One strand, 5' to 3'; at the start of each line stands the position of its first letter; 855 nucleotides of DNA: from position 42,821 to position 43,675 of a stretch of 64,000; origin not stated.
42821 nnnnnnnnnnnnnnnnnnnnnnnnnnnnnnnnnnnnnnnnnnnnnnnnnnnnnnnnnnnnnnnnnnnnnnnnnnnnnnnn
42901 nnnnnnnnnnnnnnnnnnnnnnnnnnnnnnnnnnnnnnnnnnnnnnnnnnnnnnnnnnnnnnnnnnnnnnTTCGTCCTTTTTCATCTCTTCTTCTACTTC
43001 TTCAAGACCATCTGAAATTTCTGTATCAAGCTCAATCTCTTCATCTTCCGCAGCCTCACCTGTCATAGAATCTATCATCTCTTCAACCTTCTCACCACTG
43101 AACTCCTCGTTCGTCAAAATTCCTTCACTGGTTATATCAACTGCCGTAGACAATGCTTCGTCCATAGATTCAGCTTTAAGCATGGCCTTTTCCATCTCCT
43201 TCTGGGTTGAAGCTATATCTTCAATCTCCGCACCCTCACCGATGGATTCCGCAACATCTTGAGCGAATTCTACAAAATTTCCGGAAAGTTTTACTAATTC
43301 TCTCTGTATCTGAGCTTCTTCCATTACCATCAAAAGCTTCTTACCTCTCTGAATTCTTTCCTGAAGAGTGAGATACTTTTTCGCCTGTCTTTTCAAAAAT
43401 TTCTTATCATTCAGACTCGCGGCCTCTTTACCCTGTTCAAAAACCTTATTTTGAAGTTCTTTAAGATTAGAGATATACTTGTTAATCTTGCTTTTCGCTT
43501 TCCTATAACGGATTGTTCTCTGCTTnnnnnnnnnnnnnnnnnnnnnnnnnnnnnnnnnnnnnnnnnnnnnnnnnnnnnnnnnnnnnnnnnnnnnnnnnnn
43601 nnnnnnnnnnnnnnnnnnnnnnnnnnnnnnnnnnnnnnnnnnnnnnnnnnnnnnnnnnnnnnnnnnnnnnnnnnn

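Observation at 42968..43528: ESCRT-III/Snf7-like ORF with no start codon for its N-terminal helix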

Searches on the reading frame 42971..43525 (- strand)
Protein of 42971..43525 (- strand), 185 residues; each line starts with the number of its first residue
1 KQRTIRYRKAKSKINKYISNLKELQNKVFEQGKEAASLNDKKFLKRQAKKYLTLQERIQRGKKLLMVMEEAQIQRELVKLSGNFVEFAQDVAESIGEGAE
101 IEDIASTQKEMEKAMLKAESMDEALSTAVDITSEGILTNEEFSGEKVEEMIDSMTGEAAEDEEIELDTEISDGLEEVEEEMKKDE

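Call 4: search_protein_families(library=pfam, proteins=[window:42971-43525:-], max_evalue=10)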
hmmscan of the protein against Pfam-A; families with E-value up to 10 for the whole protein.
window:42971-43525:- (185 aa): 5 families
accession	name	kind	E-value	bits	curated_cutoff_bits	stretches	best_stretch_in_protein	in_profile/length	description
PF03357.26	Snf7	-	2.1e-05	24.7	27.3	1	8-133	7-135/171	Snf7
PF00475.24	IGPD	-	0.024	15.2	27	1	98-157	45-106/144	Imidazoleglycerol-phosphate dehydratase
PF20801.2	MAML1_3_TAD2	-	0.079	11.6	22.5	1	35-87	322-374/714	Mastermind-like 1/3, transactivation domain 2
PF21346.3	PcRGLX_3rd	-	0.14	11.8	23.8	1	8-116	225-326/411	PcRGLX-like protein C-terminal alpha/alpha toroid domain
PF17931.6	TetR_C_23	-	2.5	8.8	29.1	1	9-55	32-78/127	Tetracyclin repressor-like, C-terminal domain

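Call 5: find_homologous_proteins(query=window:42971-43525:-, max_evalue=0.001)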
Query window:42971-43525:- (185 aa): 3 proteins with E <= 0.001 among 361 candidates.
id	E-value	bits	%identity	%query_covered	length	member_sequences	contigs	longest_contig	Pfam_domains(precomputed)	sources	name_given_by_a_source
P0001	1.8e-68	248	71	98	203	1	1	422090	-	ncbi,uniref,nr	ncbi:MAG: putative cell division protein, ESCRT-III/Snf7 family [Candidatus Methanohalarchaeum therm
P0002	1.8e-59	218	99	65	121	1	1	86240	-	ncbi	-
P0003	4.7e-49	185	54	98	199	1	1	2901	-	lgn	-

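Call 10: find_encoding_contigs(protein=P0001, flank=6000, max_places=3)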
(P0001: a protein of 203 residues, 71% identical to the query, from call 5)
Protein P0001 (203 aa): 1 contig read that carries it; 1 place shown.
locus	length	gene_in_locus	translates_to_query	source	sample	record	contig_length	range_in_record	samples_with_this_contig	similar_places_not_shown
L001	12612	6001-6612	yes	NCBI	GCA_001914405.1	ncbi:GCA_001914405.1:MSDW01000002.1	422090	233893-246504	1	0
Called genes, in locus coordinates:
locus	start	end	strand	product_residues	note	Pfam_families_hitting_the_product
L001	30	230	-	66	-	-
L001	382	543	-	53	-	PF13340:DUF4096 (weak)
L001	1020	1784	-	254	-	PF13191:AAA_16 (faint), PF07728:AAA_5 (weak), PF13173:AAA_14 (weak), PF00004:AAA, PF17862:AAA_lid_3 (weak)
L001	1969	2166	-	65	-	-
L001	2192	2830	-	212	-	-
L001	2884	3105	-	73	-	-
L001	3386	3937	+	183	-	-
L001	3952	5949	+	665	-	-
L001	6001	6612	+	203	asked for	-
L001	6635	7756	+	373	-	PF13173:AAA_14 (faint), PF05496:RuvB_N (faint), PF13191:AAA_16 (faint), PF00004:AAA, PF13401:AAA_22 (faint), PF17862:AAA_lid_3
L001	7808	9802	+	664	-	-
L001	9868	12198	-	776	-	PF00069:Pkinase, PF03109:ABC1 (faint), PF07714:PK_Tyr_Ser-Thr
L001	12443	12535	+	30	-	-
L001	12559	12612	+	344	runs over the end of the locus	-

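Call 11: find_encoding_contigs(protein=P0003, flank=6000, max_places=3)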
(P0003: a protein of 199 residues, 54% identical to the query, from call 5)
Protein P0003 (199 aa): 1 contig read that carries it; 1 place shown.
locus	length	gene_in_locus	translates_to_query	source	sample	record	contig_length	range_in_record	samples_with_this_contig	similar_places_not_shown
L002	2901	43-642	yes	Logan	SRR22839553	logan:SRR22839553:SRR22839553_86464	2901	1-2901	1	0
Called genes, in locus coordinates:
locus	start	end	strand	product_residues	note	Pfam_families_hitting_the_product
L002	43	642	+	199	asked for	-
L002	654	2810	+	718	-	PF01695:IstB_IS21 (faint), PF13191:AAA_16 (faint), PF13207:AAA_17 (faint), PF20720:nSTAND3 (faint), PF05496:RuvB_N (faint), PF00004:AAA, PF17862:AAA_lid_3, PF00004:AAA, +11 more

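Call 12: find_encoding_contigs(protein=P0002, flank=6000, max_places=3)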
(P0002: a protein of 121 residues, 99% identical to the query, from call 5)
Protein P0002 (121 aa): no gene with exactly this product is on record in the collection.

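Call 20: find_related_loci(query=A2, collection=genome_contigs, flank=8000)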
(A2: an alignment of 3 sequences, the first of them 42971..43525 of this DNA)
Query A2 (185 aa) in genome_contigs; peptide patterns used: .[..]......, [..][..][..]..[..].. (x = any residue, [..] = any of these).
599 stretches matched a pattern (row limit reached: there are more); 1 encode a relative of the query (tblastn E <= 1e-3); 1 distinct loci.
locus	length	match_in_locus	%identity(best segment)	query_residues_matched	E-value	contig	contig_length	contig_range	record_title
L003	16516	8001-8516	70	2-173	3e-76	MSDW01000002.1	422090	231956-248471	MAG: Candidatus Methanohalarchaeum thermophilum isolate HMET1 HMET1_2, whole genome shotgun sequence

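Call 21: find_related_loci(query=A2, collection=metagenome_contigs, flank=8000)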
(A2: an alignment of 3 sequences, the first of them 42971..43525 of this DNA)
Query A2 (185 aa) in metagenome_contigs; peptide patterns used: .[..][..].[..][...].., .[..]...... (x = any residue, [..] = any of these).
575 stretches matched a pattern, but none encodes a relative of the query by tblastn (E <= 1e-3).

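Call 23: search_protein_families(library=pfam, proteins=[P0001, P0003], max_evalue=0.01)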
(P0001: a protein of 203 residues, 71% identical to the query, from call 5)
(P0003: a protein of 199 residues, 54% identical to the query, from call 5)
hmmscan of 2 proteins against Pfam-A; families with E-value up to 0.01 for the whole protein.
P0001 (203 aa): 0 families

P0003 (199 aa): 0 families

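Call 24: search_solved_structures(query=A2, max_evalue=1, show_alignments=2)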
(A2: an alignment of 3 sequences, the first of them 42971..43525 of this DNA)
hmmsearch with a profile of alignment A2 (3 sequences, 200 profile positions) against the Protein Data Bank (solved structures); distinct sequences matched with E-value up to 1: 5.
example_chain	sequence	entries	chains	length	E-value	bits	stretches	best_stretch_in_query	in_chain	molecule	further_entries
5i9g_C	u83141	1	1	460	9.6e-07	32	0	128-177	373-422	pentatricopeptide repeat protein dPPR-U8C2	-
5i9d_A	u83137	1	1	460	1.2e-06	31.7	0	128-177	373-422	pentatricopeptide repeat protein dPPR-U8A2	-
5i9f_A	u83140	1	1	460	1.2e-06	31.7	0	128-177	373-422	pentatricopeptide repeat protein dPPR-U10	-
5i9h_A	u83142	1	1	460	1.5e-06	31.4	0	128-177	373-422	pentatricopeptide repeat protein dPPR-U8G2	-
5iww_D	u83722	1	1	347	0.13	15.2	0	127-155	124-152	PLS9-PPR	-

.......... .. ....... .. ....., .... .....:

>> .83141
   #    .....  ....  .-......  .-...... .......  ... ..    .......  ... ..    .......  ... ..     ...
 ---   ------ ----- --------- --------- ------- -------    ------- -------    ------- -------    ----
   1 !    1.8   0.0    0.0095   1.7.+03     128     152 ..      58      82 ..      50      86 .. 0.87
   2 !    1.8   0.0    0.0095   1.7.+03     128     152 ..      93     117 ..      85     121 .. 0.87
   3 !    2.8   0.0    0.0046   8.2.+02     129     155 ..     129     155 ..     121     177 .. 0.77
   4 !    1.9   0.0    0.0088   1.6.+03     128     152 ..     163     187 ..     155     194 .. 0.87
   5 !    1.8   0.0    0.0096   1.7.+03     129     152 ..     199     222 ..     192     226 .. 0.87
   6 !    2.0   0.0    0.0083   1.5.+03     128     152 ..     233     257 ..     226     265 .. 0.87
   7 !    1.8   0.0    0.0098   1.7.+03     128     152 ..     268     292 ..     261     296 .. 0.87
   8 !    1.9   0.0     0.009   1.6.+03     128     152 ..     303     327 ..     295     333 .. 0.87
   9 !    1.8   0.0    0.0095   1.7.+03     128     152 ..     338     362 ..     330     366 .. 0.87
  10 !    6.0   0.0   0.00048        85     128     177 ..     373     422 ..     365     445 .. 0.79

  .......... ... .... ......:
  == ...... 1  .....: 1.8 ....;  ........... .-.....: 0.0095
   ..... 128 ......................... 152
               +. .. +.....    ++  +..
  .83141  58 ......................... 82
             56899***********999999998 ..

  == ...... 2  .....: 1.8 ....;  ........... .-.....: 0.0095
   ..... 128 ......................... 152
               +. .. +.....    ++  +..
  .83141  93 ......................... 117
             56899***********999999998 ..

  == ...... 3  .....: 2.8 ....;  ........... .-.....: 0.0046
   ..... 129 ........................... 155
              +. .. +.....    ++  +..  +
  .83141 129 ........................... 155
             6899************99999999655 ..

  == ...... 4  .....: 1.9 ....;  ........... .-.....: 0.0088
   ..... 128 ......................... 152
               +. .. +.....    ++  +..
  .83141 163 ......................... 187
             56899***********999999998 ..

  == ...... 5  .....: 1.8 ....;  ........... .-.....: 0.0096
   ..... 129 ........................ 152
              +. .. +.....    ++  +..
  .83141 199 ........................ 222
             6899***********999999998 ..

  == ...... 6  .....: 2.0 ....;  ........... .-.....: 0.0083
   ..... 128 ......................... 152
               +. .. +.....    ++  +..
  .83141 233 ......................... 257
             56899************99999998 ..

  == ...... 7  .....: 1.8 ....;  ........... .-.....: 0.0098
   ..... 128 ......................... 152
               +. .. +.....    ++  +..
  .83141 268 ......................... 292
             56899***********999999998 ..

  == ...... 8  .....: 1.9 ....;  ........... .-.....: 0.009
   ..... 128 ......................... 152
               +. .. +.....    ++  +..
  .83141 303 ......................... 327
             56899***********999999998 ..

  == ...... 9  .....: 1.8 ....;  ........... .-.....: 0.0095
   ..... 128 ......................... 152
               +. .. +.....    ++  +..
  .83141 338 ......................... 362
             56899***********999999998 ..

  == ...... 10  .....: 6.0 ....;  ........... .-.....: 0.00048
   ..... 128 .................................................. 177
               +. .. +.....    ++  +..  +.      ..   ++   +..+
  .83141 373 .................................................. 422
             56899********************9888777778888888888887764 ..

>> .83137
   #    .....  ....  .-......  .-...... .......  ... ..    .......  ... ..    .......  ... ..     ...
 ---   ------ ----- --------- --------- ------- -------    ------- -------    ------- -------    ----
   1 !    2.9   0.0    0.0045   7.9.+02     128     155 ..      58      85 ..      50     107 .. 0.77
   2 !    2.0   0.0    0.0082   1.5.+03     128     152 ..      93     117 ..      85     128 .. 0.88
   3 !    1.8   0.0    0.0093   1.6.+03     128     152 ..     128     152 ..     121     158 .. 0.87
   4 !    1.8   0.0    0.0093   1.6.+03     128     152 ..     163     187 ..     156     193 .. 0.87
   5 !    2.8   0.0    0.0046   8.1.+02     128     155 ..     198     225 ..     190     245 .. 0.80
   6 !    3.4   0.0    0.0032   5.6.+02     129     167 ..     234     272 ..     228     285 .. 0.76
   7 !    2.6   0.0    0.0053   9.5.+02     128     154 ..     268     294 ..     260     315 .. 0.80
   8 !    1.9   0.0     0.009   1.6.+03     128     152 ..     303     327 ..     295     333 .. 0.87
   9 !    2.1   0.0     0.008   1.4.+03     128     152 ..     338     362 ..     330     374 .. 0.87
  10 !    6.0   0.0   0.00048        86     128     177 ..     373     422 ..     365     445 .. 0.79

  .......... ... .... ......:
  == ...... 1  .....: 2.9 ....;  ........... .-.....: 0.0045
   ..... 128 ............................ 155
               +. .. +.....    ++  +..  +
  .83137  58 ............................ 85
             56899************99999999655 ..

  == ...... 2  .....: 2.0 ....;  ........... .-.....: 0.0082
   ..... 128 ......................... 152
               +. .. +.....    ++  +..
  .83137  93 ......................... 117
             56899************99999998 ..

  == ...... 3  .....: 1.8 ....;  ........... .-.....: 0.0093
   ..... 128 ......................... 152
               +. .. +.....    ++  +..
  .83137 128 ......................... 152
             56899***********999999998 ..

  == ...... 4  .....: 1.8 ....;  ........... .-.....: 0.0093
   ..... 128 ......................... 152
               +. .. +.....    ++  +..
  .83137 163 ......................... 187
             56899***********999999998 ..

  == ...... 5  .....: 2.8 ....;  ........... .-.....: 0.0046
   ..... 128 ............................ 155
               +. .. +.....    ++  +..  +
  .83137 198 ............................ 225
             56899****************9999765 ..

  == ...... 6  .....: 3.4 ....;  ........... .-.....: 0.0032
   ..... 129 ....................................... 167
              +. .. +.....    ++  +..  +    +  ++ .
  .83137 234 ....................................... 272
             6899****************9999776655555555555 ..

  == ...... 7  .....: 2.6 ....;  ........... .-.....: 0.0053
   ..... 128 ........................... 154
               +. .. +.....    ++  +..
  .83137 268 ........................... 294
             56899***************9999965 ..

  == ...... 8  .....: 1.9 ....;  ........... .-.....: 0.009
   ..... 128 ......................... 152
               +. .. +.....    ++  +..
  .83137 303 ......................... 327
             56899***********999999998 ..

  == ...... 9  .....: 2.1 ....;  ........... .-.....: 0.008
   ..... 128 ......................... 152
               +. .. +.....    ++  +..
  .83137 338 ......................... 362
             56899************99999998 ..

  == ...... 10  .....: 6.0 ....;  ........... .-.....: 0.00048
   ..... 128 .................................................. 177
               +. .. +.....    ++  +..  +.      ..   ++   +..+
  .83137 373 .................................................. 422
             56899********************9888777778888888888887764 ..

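Call 29: search_protein_representatives(alignment_id=A2)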
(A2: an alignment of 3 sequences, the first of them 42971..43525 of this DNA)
Query: 3 sequences, 200 profile positions. Proteins with E-value up to 0.001 (for the whole library): 146; up to 1e-10: 67; up to 1e-30: 8. The best 146 are listed.
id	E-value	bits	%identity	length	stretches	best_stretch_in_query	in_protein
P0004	2.4e-80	285.4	-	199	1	1-199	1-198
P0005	7.7e-57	208.6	-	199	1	9-199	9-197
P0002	8.5e-54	198.7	-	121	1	81-199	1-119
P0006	2.7e-49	184.0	-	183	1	17-199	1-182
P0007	1.7e-45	171.5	-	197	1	8-200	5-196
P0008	1.4e-37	145.7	-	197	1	7-200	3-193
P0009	7.4e-33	130.3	-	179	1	24-200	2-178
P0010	1.6e-32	129.3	-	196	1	10-199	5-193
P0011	5.4e-30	121.0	-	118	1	66-168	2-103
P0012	4.7e-29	117.9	-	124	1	84-198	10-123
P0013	1.0e-27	113.5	-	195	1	10-195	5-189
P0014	2.2e-27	112.5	-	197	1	10-200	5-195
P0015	2.2e-27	112.5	-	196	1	10-168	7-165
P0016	2.6e-27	112.2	-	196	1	10-198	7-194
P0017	6.6e-27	110.9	-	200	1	10-200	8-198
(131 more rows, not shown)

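Call 39: find_encoding_contigs(protein=P0152, flank=10000, max_places=3)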
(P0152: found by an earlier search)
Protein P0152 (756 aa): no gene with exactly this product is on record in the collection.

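Call 41: search_protein_families(library=pfam, alignment_id=A4, max_evalue=0.01)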
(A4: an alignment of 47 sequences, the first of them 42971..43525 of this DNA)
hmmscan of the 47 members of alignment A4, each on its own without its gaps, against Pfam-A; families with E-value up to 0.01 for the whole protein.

A. member 1, window:42971-43525:- (185 aa): 1 family
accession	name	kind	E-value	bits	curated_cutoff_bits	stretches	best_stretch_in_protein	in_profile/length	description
PF03357.26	Snf7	-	2.1e-05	24.7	27.3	1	8-133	7-135/171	Snf7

B. families by the number of members that match (of 47 scanned): 11 families
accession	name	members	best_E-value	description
PF03357.26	Snf7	20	1.4e-08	Snf7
PF10769.14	DUF2594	1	3.9e-06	Protein of unknown function (DUF2594)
PF13763.11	DUF4167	1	0.0029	Domain of unknown function (DUF4167)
PF02321.23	OEP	1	0.0032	Outer membrane efflux protein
PF20155.4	TMP_3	1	0.0046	Tape measure protein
PF03241.18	HpaB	1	0.0056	4-hydroxyphenylacetate 3-hydroxylase C terminal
PF22202.1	C2c1_helical_1st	1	0.0065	CRISPR-associated endonuclease C2c1 first helical domain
PF22241.2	PSMD12-CSN4_N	1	0.0078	PSMD12/CSN4, N-terminal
PF25050.1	TARBP1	1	0.0079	TARBP1 domain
PF24915.1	Spectrin_SESTD1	1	0.0082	SESTD1-like, spectrin repeat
PF05206.20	TRM13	1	0.0097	Methyltransferase TRM13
